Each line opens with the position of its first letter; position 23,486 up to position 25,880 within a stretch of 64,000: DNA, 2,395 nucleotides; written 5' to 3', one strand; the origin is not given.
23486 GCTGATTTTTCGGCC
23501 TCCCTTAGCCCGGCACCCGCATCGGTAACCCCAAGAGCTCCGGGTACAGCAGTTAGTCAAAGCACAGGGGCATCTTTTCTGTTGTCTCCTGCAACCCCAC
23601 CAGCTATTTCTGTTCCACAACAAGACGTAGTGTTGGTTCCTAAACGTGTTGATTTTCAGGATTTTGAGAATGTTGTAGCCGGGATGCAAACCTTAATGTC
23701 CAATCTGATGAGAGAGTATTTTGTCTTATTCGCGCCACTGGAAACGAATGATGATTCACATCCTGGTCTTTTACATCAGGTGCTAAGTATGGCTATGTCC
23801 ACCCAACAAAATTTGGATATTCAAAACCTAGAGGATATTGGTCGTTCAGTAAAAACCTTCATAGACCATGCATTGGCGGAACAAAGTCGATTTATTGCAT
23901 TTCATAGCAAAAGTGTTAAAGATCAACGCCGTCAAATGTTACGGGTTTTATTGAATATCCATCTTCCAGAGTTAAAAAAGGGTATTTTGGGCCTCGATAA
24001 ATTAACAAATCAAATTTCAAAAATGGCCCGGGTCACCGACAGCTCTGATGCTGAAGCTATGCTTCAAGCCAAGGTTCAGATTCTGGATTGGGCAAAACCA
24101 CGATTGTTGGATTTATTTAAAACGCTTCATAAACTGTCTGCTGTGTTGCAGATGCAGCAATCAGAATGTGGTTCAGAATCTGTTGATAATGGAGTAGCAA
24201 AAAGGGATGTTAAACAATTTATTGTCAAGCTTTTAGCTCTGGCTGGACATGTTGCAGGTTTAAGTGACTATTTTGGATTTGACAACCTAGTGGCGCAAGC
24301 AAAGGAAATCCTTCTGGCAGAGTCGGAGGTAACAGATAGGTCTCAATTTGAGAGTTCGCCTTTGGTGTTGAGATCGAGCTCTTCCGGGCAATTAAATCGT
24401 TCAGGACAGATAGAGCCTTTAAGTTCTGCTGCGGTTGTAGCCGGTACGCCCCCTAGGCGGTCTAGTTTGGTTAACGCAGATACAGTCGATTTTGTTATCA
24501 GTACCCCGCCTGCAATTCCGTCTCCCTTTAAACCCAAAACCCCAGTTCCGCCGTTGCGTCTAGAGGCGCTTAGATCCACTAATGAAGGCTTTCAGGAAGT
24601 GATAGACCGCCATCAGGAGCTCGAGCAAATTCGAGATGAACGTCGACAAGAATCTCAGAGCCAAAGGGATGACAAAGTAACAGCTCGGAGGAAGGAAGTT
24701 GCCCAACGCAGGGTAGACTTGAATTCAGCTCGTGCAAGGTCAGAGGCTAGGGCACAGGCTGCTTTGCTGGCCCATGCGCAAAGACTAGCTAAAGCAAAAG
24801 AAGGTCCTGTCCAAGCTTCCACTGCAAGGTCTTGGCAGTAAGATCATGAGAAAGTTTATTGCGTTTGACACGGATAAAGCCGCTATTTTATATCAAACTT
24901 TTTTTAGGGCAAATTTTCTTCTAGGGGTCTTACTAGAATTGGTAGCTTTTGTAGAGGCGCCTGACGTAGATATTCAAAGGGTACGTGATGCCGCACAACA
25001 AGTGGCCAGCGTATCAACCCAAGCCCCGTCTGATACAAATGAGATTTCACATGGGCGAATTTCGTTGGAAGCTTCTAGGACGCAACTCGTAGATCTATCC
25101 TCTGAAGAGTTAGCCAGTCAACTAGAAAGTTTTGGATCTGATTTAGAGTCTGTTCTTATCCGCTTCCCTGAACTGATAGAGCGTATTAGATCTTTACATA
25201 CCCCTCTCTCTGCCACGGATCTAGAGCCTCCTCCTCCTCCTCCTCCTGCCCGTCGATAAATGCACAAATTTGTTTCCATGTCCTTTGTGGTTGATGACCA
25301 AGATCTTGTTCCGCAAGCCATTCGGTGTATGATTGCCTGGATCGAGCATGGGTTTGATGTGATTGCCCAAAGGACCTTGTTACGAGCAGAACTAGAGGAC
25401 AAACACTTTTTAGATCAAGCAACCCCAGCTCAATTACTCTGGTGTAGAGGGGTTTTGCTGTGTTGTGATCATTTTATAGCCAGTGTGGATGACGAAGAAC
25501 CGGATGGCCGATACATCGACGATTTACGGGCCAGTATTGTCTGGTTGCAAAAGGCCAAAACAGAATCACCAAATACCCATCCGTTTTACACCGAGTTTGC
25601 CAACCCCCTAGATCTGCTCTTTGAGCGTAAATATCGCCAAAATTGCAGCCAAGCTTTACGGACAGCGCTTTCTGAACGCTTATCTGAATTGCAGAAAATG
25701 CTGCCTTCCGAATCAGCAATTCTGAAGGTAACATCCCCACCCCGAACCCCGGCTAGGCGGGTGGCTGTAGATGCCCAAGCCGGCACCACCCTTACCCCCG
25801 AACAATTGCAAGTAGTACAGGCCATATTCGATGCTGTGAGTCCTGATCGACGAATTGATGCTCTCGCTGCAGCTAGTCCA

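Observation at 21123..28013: Four-gene operon of eukaryote-like coiled-coil/polyproline proteins with no recognisable homologs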

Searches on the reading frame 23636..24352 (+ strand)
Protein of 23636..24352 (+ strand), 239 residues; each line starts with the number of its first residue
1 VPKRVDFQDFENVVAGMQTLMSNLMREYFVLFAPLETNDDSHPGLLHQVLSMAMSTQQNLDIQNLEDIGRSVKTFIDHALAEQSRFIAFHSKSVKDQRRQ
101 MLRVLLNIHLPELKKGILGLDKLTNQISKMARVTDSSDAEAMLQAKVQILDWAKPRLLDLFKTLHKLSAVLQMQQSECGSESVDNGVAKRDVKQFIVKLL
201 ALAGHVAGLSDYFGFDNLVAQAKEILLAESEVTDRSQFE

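Call 49: search_protein_families(library=pfam, proteins=[window:23636-24352:+], max_evalue=10)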
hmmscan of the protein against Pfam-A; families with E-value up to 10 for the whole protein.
seq(239 aa): 2 families
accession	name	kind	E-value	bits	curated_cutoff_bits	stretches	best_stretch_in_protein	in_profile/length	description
PF09055.16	Sod_Ni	-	0.13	13.3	25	1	35-75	80-119/127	Nickel-containing superoxide dismutase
PF21329.2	CYP38_PsbQ-like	-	0.21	12.6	27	1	63-151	22-107/117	Peptidyl-prolyl cis-trans isomerase CYP38-like, PsbQ-like domain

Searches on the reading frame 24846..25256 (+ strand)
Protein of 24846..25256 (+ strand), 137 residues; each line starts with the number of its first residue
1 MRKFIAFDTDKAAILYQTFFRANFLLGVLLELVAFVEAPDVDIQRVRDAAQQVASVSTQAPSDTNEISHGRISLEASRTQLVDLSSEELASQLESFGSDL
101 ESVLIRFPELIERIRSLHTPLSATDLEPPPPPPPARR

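Call 3: search_protein_families(library=pfam, proteins=[window:24846-25256:+], max_evalue=0.1)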
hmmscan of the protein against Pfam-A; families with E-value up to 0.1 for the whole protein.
window:24846-25256:+ (137 aa): 2 families
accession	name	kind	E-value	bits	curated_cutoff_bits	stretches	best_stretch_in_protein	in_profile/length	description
PF05405.19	Mt_ATP-synt_B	-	0.0043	17.2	21.7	1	39-105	42-108/163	Mitochondrial ATP synthase B chain precursor (ATP-synt_B)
PF12795.12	MscS_porin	-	0.052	13.6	34.4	1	42-103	31-97/238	Mechanosensitive ion channel porin domain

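Call 11: search_protein_families(library=ncbifam, proteins=[window:24846-25256:+], max_evalue=0.1)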
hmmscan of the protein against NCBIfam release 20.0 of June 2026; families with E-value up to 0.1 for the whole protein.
window:24846-25256:+ (137 aa): 0 families

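Call 13: search_protein_families(library=phrogs, proteins=[window:24846-25256:+], max_evalue=0.01)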
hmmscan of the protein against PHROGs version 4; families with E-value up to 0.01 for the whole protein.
window:24846-25256:+ (137 aa): 0 families

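Call 44: search_protein_families(library=padloc, proteins=[window:24846-25256:+], max_evalue=0.1)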
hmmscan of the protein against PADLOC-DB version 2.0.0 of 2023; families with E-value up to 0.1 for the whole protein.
window:24846-25256:+ (137 aa): 0 families

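Call 51: find_encoding_contigs(protein=window:24846-25256:+, flank=10000, max_places=4)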
Protein window:24846-25256:+ (137 aa): 1 contig read that carries it; 1 place shown.
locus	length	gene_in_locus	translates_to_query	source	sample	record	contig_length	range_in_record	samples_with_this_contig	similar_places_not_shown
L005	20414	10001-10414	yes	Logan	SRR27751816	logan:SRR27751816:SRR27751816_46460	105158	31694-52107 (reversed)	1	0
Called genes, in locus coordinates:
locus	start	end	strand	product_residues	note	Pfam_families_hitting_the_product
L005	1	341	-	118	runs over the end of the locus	-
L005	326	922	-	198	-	-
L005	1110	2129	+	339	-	PF02826:2-Hacid_dh_C (weak), PF03807:F420_oxidored (faint), PF07991:KARI_N, PF01450:KARI_C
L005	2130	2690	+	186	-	PF13238:AAA_18 (faint), PF13207:AAA_17 (weak)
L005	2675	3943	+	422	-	PF00275:EPSP_synthase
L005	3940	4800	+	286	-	PF01678:DAP_epimerase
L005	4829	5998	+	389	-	PF00155:Aminotran_1_2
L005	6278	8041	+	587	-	-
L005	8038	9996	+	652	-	-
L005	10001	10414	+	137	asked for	-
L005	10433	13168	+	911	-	-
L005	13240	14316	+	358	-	PF04055:Radical_SAM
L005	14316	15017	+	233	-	-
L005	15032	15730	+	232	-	-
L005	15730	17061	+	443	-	PF02154:FliM (weak), PF01052:FliMN_C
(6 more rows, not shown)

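Call 66: search_solved_structures(query=window:24846-25256:+, max_evalue=10)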
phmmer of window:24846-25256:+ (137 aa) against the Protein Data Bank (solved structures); distinct sequences matched with E-value up to 10: 1.
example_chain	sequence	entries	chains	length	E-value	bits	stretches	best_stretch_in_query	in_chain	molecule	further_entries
9ibn_A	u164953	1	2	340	3.1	11.4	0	37-89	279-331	Foldase protein PrsA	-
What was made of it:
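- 24846..25259 (+): g3, 137 aa, acidic (pI 4.76), predicted all-helical, ending in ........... No family or PDB match (calls 3, 11, 13, 44, 66).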

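Call 67: predict_structure(protein=window:24846-25256:+)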
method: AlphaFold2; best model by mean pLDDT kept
length: 137 residues; sequences in the alignment: 1
mean_pLDDT: 49.2   pTM: 0.30
mean pLDDT of the five models: 49.2, 47.3, 45.8, 44.2, 43.2
residues with pLDDT >= 90: 0; 70-90: 1; 50-70: 74; < 50: 62
segments of 3 or more residues with pLDDT < 50: 1-9, 50-82, 118-126
pLDDT, mean of each block of 10 residues (from residue 1): 39 52 57 51 51 42 33 36 56 56 58 54 46 61
secondary structure, 60 per line:
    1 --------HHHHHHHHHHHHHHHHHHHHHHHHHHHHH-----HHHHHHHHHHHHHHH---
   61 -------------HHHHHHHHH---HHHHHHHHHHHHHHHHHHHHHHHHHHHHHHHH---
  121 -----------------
elements in order: H9-37 H43-57 H74-82 H86-117
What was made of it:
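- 24846..25259 (+): The AF2 model has pLDDT 49 and four helices (call 67).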

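Call 72: fold_search(model_id=the predicted structure, library=pdb)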
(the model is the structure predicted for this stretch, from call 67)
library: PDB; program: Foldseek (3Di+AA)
matches with E <= 10: 10; with E <= 0.001: 0
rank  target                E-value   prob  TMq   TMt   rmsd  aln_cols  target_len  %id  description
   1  5koa_A                3.1e+00  0.06  0.24  0.15  17.3       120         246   19  Structure of Escherichia coli ZapD bound to the C-terminal tail of FtsZ (released 2017-01-25)
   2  9vei_A                4.5e+00  0.04  0.22  0.09  24.4       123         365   15  structure of human KCNQ1-KCNE1-CaM complex with PIP2 (released 2025-08-20)
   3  4v7e_CR               5.5e+00  0.03  0.19  0.15  23.9       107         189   15  Model of the small subunit RNA based on a 5.5 A cryo-EM map of Triticum aestivum translating 80S ribosome (released 2014-07-09)
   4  7pnt_V                6.2e+00  0.02  0.15  0.07  18.3       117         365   19  Assembly intermediate of mouse mitochondrial ribosome small subunit without mS37 in complex with RbfA and Tfb1m (released 2022-06-15)
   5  7pzy_z                7.0e+00  0.04  0.18  0.15  16.5        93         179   16  Structure of the vacant Candida albicans 80S ribosome (released 2022-05-18)
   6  8azw_H                8.0e+00  0.03  0.22  0.18  20.8       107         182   16  Cryo-EM structure of the plant 60S subunit (released 2023-06-07)
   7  6el1_K                8.0e+00  0.02  0.20  0.11  25.9       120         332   17  YaxAB pore complex (released 2018-05-16)
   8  6x1h_D                8.5e+00  0.04  0.24  0.17  10.2       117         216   16  Crystal structure of a guanine nucleotide exchange factor (GEF) domain from the Orientia tsutsugamushi protein OtDUB (released 2020-11-25)
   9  3n24_E                9.1e+00  0.05  0.30  0.37  15.5       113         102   14  The crystal structure of a two-component sensor domain (3rd form) from Pseudomonas aeruginosa PA01 (released 2010-06-02)
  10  8scb_R                9.6e+00  0.04  0.27  0.22  20.4       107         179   16  Terminating ribosome with SRI-41315 (released 2023-12-27)
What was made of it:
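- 24846..25259 (+): Foldseek found nothing (call 72).
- On Type III secretion / flagellar chaperones (for g3): No PDB sequence or fold match (calls 66, 72).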

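Call 88: search_protein_families(library=pfam, proteins=[window:24846-25256:+], max_evalue=10)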
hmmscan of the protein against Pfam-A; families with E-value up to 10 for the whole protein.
window:24846-25256:+ (137 aa): 2 families
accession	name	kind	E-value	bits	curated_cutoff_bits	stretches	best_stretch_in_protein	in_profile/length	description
PF05405.19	Mt_ATP-synt_B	-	0.0043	17.2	21.7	1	39-105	42-108/163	Mitochondrial ATP synthase B chain precursor (ATP-synt_B)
PF12795.12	MscS_porin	-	0.052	13.6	34.4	1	42-103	31-97/238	Mechanosensitive ion channel porin domain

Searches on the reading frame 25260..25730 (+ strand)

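Call 49: search_protein_families(library=pfam, proteins=[window:25260-25730:+], max_evalue=10)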
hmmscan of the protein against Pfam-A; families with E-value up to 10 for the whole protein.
seq(157 aa): 1 family
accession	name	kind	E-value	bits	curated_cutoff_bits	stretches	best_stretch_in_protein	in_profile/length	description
PF04236.20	Transp_Tc5_C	-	0.033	15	27.4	1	110-130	11-31/63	Tc5 transposase C-terminal domain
